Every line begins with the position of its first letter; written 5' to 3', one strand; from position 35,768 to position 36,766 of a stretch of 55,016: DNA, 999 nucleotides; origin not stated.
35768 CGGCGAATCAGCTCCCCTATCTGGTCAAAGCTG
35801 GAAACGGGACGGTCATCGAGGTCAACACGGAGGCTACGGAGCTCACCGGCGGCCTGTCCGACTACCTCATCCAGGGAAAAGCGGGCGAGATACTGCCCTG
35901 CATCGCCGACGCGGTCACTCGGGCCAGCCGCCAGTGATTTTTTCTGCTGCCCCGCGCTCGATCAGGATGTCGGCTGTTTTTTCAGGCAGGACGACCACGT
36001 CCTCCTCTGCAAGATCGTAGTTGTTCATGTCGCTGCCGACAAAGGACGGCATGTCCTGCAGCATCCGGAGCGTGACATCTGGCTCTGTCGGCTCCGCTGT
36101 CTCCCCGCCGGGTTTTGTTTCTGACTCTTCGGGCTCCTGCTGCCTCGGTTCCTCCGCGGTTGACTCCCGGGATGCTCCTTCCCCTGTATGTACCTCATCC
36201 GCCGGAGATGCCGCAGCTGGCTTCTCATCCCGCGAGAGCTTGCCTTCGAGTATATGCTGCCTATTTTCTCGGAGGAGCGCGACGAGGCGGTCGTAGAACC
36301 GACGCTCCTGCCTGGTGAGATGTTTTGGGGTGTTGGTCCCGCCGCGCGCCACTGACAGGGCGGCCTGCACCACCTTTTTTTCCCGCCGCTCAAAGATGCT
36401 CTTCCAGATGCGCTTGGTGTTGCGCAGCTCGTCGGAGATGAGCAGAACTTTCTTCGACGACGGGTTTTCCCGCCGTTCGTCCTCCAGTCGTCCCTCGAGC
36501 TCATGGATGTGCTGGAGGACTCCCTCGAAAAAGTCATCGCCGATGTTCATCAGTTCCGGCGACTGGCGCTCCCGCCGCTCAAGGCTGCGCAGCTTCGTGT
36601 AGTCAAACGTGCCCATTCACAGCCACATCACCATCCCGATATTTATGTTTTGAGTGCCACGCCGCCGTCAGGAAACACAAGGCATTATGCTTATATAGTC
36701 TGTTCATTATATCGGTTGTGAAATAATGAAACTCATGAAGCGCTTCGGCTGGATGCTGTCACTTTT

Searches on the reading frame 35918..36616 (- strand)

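Call 30: search_protein_families(library=pfam, proteins=[window:35918-36616:-], max_evalue=0.001)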
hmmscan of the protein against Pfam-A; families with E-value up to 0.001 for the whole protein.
window:35918-36616:- (233 aa): 1 family
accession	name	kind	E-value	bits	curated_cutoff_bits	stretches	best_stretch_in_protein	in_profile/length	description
PF22090.1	Gins51_C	-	2.8e-11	43.5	27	1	182-227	2-48/48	Gins51, C-terminal domain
